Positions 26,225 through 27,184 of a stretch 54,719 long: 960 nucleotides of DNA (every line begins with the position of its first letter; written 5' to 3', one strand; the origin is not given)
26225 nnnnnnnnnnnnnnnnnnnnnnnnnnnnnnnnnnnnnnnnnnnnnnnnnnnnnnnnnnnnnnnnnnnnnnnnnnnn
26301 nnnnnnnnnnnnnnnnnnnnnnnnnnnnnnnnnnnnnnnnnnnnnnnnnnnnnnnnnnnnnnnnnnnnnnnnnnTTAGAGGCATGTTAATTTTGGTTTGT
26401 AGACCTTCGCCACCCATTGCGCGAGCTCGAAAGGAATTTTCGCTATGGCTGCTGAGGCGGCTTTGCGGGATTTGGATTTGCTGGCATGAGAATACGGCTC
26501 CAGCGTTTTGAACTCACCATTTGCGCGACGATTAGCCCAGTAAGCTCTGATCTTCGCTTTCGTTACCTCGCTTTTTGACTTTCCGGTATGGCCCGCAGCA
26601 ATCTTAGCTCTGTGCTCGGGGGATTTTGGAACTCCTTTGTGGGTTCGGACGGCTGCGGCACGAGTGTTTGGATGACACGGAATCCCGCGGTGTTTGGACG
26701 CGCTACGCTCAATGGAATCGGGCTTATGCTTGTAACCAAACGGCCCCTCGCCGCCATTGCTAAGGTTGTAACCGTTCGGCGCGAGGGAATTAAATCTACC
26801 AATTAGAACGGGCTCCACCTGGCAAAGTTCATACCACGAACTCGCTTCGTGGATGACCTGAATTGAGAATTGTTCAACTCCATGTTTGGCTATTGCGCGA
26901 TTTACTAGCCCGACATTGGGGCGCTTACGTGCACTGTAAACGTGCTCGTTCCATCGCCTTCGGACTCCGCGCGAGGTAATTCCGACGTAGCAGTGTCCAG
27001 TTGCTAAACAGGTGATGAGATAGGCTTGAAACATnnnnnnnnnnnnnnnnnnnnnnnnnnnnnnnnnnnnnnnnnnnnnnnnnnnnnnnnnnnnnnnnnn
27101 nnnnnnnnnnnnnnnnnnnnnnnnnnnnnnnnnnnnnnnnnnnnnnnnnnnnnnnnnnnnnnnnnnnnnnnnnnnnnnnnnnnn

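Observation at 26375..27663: GIY-YIG endonuclease ORF ends with a duplicated copy of the C-terminus of the adjacent C5-methyltransferase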

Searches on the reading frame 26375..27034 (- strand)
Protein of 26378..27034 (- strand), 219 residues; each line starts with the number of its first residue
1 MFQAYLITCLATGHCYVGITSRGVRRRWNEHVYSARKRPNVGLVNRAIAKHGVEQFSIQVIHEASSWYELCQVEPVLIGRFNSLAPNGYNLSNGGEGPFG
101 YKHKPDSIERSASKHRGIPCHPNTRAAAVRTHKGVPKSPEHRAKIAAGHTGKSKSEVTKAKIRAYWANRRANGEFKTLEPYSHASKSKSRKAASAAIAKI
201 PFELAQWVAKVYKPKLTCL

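Call 5: search_protein_families(library=pfam, proteins=[window:26378-27034:-], max_evalue=1)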
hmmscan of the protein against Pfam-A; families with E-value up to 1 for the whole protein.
seq(219 aa): 2 families
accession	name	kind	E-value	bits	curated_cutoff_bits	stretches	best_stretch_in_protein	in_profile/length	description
PF01541.30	GIY-YIG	-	3.1e-08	34.2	22.6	1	4-90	4-78/78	GIY-YIG catalytic domain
PF07460.16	NUMOD3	-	0.46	10.9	20.4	0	138-160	5-34/37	NUMOD3 motif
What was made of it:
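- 26375..27034 (-): GIY-YIG homing-endonuclease ORF, 219 aa, ending in the native MTase tail. Pfam GIY-YIG, E 3e-8 (call 5).
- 26486..26749 (-): Endonuclease linker with NUMOD3-like repeats, plus the clade-specific end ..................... There is no helix-turn-helix domain. The NUMOD3 match is weak (E 0.46, call 5).
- On GIY-YIG homing endonucleases (I-TevI / Seg type): Pfam PF01541, E 3e-8 (call 5).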

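Call 9: find_homologous_proteins(query=window:26378-27034:-)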
Query seq(219 aa) (219 aa): 197 proteins with E <= 0.001 among 759 candidates; the best 120 are listed.
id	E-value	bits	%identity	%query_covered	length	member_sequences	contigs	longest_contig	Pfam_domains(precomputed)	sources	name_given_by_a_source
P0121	2.5e-91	323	100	67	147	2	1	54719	-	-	-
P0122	1.9e-85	304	71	86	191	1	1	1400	PF01541.31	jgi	jgi:group I intron endonuclease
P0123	1.4e-79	285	62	98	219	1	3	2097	PF01541.31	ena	-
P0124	9.9e-79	282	67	85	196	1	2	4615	PF01541.31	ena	-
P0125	2.0e-78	281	60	98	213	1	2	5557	PF01541.31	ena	-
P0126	6.6e-77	276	70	84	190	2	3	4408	PF01541.31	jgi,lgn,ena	-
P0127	3.2e-76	274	62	99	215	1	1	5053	PF01541.31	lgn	-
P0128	7.3e-76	273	60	98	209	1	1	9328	PF01541.31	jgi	jgi:group I intron endonuclease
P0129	1.4e-75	272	61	98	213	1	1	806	PF01541.31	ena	-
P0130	3.9e-75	270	66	85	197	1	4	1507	PF01541.31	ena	-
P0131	8.0e-75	269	60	98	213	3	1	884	PF01541.31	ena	-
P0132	2.1e-74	268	58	97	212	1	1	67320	PF01541.31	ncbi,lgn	-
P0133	1.6e-73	265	56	98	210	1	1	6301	PF01541.31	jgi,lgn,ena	-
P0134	2.0e-73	265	59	98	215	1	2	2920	PF01541.31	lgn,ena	-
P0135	2.8e-73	264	59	98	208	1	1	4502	PF01541.31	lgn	-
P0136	3.2e-73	264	57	98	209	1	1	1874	PF01541.31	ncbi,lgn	-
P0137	6.9e-73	263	57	98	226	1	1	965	PF01541.31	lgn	-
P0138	1.0e-72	263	59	98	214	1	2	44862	PF01541.31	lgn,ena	-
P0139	2.0e-72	262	63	84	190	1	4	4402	PF01541.31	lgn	-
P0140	2.5e-72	261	63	85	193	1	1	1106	PF01541.31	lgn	-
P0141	6.6e-71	257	58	98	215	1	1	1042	PF01541.31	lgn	-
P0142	5.4e-70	254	58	97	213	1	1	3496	PF01541.31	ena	-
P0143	7.6e-70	253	54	98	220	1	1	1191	PF01541.31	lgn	-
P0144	1.4e-69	252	56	98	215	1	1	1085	PF01541.31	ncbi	-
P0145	2.3e-69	252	61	85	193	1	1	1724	PF01541.31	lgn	-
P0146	3.7e-69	251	56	98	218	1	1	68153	PF01541.31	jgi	jgi:group I intron endonuclease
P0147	9.3e-69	250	52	98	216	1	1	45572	PF01541.31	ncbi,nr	ncbi:MAG: GIY-YIG nuclease family protein [Gallionella sp.]|nr:GIY-YIG nuclease family protein [Gall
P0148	1.1e-68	249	63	83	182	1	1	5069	PF01541.31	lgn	-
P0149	1.2e-68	249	61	85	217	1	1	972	PF01541.31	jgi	-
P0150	1.3e-68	249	58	91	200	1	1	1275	PF01541.31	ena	-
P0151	1.7e-68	249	60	85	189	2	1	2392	PF01541.31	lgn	-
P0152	2.0e-68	248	57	98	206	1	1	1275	PF01541.31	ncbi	-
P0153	4.9e-68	247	58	98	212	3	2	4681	PF01541.31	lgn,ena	-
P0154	5.4e-68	247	54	99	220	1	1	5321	PF01541.31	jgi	-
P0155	6.9e-68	247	55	98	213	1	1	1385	PF01541.31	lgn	-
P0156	1.2e-67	246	60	84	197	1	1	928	PF01541.31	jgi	jgi:group I intron endonuclease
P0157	2.3e-67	245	59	84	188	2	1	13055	PF01541.31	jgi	-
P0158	2.4e-67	245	62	83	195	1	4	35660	PF07460.17,PF01541.31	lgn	-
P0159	4.2e-67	244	56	98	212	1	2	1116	PF01541.31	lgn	-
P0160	5.3e-67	244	56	97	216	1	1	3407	PF01541.31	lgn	-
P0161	5.3e-67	244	59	84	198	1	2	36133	PF01541.31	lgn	-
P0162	1.3e-66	243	60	85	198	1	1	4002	PF01541.31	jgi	jgi:group I intron endonuclease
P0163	3.0e-66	241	62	83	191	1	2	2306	PF01541.31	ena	-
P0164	4.3e-66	241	53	98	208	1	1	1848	PF01541.31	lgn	-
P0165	6.5e-66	240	69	74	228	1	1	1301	PF01541.31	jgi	jgi:Pseudomonas phage homing endonuclease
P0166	6.7e-66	240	57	85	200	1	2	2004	PF01541.31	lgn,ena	-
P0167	7.0e-66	240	56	98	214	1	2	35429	PF01541.31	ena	-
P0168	1.4e-65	239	57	97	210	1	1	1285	PF01541.31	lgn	-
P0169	5.1e-65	237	59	86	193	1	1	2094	PF01541.31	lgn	-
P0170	5.6e-65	237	57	87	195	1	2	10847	PF01541.31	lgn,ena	-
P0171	7.0e-65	237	56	98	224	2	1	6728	PF01541.31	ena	-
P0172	7.3e-65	237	60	83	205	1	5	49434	PF01541.31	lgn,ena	-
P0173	8.2e-65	237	61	84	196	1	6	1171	PF01541.31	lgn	-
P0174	9.7e-65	236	55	98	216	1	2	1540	PF01541.31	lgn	-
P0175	1.7e-64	236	56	87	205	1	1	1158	PF01541.31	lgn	-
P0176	2.0e-64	235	55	98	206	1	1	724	PF01541.31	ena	-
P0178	1.3e-63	233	60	84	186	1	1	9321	PF01541.31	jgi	jgi:group I intron endonuclease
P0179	1.4e-63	233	56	85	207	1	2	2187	PF01541.31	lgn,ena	-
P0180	2.9e-63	232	50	100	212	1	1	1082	PF01541.31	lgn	-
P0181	3.0e-63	232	55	87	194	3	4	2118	PF01541.31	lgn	-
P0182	8.2e-63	230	59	82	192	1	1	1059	PF01541.31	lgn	-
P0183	2.8e-62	228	58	84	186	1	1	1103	PF01541.31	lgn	-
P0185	7.1e-62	227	56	84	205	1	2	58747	PF01541.31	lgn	-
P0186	8.1e-62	227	59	81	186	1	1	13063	PF01541.31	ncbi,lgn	-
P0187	1.0e-61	227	53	98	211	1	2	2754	PF01541.31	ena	-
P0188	1.4e-61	226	55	86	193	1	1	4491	PF01541.31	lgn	-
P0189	2.1e-61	226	57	85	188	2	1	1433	PF01541.31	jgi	jgi:group I intron endonuclease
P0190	2.3e-61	225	56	86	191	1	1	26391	PF01541.31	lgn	-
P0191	2.3e-61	225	56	84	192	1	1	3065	PF01541.31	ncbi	-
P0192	3.6e-61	225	59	85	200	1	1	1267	PF01541.31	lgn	-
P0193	5.4e-61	224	58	84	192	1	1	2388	PF01541.31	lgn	-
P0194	8.5e-61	224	59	85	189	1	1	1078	PF01541.31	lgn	-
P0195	9.4e-61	223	56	86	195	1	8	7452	PF01541.31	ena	-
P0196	1.4e-60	223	58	84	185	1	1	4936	PF01541.31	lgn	-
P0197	4.8e-60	221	55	85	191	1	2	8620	PF01541.31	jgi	jgi:group I intron endonuclease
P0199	5.9e-60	221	52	99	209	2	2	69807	PF01541.31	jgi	-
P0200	8.3e-60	220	52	98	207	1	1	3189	PF01541.31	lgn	-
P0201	1.3e-58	216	55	85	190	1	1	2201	PF01541.31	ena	-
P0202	1.9e-58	216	50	98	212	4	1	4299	PF01541.31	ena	-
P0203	2.0e-58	216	53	85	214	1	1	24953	PF01541.31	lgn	-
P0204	5.3e-58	214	57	84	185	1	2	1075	PF01541.31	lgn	-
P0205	8.5e-58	214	52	98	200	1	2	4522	PF01541.31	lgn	-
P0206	1.2e-57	213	54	83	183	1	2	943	PF01541.31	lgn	-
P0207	7.0e-57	211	57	79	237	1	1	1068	PF07460.17,PF01541.31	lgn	-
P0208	1.2e-55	207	57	75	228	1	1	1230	PF07460.17,PF01541.31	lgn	-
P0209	2.2e-55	206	53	85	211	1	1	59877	PF01541.31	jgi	jgi:group I intron endonuclease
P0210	3.1e-55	205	60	74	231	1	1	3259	PF01541.31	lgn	-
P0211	2.5e-54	202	59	75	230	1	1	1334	PF01541.31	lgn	-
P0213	1.3e-53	200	59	75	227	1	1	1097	PF01541.31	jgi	-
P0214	2.0e-53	199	51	85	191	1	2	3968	PF01541.31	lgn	-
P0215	8.0e-53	197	57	75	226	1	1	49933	PF01541.31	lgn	-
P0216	1.4e-52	197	50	85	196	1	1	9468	PF01541.31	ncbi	-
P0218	8.0e-52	194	54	84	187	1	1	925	PF01541.31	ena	-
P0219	8.2e-52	194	57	75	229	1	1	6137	PF07460.17,PF01541.31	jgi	-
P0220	1.2e-51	194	57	75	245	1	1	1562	PF01541.31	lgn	-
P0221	5.8e-51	191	48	85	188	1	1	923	PF01541.31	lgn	-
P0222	1.4e-50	190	55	75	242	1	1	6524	PF01541.31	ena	-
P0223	8.0e-50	188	55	75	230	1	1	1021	PF07460.17,PF01541.31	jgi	-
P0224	2.6e-49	186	52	85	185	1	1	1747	PF01541.31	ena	-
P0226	1.4e-48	184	57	74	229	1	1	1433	PF01541.31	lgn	-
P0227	2.1e-48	183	49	98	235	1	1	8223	PF01541.31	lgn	-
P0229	8.7e-47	178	54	75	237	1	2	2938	PF01541.31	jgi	jgi:hypothetical protein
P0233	1.1e-36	145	53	66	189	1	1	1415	PF01541.31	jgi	jgi:group I intron endonuclease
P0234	7.9e-32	129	36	78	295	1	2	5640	PF07460.17,PF01381.29,PF01541.31,PF08667.17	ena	-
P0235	1.5e-29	121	42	66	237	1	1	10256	PF07460.17,PF01541.31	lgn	-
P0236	3.9e-29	120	37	76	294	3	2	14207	PF07460.17,PF01541.31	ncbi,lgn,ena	-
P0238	2.0e-28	118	36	76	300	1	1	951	PF07460.17,PF01541.31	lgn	-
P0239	6.1e-28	116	43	74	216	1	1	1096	PF07460.17,PF01541.31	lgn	-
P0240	5.0e-27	113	42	73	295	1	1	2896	PF07460.17,PF01381.29,PF01541.31,PF08667.17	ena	-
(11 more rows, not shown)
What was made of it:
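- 26375..27034 (-): 197 relatives were found, several named 'group I intron endonuclease' by their sources (call 9).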

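Call 12: find_related_loci(query=window:26378-27034:-, collection=viral_contigs, flank=4000)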
Query seq(219 aa) (219 aa) in viral_contigs; peptide patterns used: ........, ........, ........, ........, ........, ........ (x = any residue, [..] = any of these).
3 stretches matched a pattern, but none encodes a relative of the query by tblastn (E <= 1e-3).
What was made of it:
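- Tried and rejected: Single-protein scan of IMG/VR with the endonuclease: nothing (call 12).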

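Call 17: find_related_loci(query=A2, collection=viral_contigs, flank=4000)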
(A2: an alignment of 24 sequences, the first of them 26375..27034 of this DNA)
Query A2 (219 aa) in viral_contigs; peptide patterns used: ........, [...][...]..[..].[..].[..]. (x = any residue, [..] = any of these).
255 stretches matched a pattern; 179 encode a relative of the query (tblastn E <= 1e-3); the best 80 are kept; 80 distinct loci.
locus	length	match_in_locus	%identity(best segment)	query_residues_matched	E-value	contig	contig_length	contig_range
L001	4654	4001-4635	70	1-214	6e-82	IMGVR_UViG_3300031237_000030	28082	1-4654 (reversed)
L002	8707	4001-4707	56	1-215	8e-69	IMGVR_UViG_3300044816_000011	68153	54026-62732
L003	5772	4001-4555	55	1-186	2e-64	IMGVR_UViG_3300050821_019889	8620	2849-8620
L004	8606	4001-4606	52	1-216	2e-56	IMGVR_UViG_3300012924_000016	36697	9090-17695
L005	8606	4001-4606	52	1-216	2e-56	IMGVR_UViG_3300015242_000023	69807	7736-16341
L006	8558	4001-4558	52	2-186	4e-54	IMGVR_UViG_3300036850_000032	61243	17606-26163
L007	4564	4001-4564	49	1-187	1e-47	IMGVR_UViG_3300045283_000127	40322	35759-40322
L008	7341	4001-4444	42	1-147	2e-25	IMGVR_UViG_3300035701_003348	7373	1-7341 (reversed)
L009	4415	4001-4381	39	5-145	2e-24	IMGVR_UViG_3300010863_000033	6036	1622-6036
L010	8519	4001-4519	36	1-176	9e-24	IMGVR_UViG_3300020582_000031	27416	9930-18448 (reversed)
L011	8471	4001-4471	33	4-175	1e-22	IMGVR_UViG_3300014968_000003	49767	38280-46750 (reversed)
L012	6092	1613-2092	31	2-170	1e-18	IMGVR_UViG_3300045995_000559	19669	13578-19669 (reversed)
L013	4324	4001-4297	44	1-100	3e-18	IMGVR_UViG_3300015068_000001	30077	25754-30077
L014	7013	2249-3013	34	2-171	3e-18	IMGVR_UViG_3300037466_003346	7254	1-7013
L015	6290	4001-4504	33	1-163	3e-18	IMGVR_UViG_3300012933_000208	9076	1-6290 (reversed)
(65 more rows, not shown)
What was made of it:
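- Tried and rejected: The alignment-based scan worked (call 17).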

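Call 22: find_related_loci(query=A2, collection=metagenome_contigs, flank=3000)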
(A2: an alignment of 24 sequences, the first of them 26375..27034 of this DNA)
Query A2 (219 aa) in metagenome_contigs; peptide patterns used: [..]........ (x = any residue, [..] = any of these).
81 stretches matched a pattern; 22 encode a relative of the query (tblastn E <= 1e-3); 22 distinct loci.
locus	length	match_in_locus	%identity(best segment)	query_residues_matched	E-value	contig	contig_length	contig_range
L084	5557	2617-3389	60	1-215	5e-85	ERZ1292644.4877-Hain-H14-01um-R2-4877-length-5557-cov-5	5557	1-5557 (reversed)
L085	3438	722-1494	60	1-215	1e-85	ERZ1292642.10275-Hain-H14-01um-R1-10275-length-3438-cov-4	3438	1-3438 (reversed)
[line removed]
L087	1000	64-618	66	1-186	4e-86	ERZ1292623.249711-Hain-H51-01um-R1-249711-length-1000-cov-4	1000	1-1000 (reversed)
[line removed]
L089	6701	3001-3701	58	1-214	9e-78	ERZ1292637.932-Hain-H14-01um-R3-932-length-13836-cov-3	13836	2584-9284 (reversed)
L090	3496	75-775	58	1-214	5e-78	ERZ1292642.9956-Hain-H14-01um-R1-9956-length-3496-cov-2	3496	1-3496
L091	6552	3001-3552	59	4-187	3e-72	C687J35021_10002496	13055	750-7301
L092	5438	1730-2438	60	1-214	1e-71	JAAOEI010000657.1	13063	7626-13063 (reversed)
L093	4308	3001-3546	60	2-183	3e-70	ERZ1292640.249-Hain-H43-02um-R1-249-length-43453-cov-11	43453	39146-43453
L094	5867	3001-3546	60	2-183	3e-70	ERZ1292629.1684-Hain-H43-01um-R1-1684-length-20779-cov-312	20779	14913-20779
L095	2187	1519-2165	56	1-214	6e-71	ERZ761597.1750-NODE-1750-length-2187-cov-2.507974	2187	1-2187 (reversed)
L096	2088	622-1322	52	1-214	3e-69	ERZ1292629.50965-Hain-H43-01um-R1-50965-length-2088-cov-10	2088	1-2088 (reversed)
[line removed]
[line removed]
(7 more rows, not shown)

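Call 23: find_related_loci(query=A2, collection=genome_contigs, flank=3000)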
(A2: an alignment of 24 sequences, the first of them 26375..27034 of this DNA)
Query A2 (219 aa) in genome_contigs; peptide patterns used: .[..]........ (x = any residue, [..] = any of these).
4 stretches matched a pattern; 1 encode a relative of the query (tblastn E <= 1e-3); 1 distinct loci.
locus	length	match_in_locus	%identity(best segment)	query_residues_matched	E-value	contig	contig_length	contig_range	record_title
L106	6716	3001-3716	52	1-215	4e-66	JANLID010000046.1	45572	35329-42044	MAG: Gallionella sp. isolate S40-6 k99_181975, whole genome shotgun sequence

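Call 28: search_solved_structures(query=A2, max_evalue=0.01, show_alignments=1)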
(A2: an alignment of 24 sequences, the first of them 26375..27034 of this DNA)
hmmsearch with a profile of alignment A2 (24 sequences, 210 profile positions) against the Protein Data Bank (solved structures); distinct sequences matched with E-value up to 0.01: 2.
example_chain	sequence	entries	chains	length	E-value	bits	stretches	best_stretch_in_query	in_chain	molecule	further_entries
1mk0_A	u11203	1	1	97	0.00012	25.2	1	5-94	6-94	Intron-associated endonuclease 1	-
1ln0_A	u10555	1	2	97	0.00045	23.3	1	5-94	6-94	intron-associated endonuclease 1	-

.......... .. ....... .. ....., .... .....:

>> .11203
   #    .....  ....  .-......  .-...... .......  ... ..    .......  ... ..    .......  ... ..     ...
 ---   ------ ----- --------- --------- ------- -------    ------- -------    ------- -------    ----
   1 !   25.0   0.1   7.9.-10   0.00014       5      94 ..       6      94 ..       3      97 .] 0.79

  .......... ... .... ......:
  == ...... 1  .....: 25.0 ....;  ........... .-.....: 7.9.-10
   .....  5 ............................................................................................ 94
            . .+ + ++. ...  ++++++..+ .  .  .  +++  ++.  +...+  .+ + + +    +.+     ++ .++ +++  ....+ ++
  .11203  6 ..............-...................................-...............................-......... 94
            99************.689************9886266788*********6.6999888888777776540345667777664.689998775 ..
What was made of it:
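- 26375..27034 (-): A profile of the clade matches the I-TevI catalytic domain 1mk0, E 1.2e-4 (call 28).
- On GIY-YIG homing endonucleases (I-TevI / Seg type): Profile match to I-TevI 1mk0, E 1.2e-4 (call 28).
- Closest known: I-TevI, the intron-encoded GIY-YIG endonuclease of T4 td. Same: The catalytic domain is homologous (profile against 1mk0, E 1.2e-4, call 28).
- The nuclease matches the I-TevI type and has NUMOD3-like repeats, and sources annotate relatives as intron or homing endonucleases (calls 5, 9, 28).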

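Call 60: predict_structure(alignment_id=A2)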
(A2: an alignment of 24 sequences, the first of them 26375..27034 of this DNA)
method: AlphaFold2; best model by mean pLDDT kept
length: 219 residues; sequences in the alignment: 24
mean_pLDDT: 78.5   pTM: 0.48
mean pLDDT of the five models: 78.5, 76.8, 76.2, 75.6, 73.9
residues with pLDDT >= 90: 87; 70-90: 55; 50-70: 64; < 50: 13
segments of 3 or more residues with pLDDT < 50: 180-186, 188-190
pLDDT, mean of each block of 10 residues (from residue 1): 96 97 95 95 94 98 94 94 95 68 65 63 68 71 74 79 83 64 46 55 72 56
secondary structure, 60 per line:
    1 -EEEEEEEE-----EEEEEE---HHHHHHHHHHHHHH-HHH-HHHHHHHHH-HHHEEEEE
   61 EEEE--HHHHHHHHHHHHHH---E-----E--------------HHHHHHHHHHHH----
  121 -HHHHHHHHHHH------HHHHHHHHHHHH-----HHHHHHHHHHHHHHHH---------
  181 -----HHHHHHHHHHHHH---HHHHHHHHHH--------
elements in order: E2-9 E15-20 H24-37 H43-51 E56-64 H67-80 H105-116 H122-132 H139-150 H156-171 H186-198 H202-211
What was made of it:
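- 26750..27034 (-): GIY-YIG catalytic domain, about aa 1-95. AF2 pLDDT is about 95 over residues 1-90 (call 60).
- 26375..26485 (-): Tail B stub: the original 3' end of the invaded B-type MTase gene (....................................*), read in frame with the endonuclease. In the endonuclease model the stub has low confidence, pLDDT 46-72 (call 60).
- On GIY-YIG homing endonucleases (I-TevI / Seg type): AF2 pLDDT about 95 over residues 1-90 (call 60).
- AF2 predicts the same two helices (call 60). The stub has low model confidence and does not pack on the rest of the protein (pLDDT 46-72, pTM 0.48, call 60).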
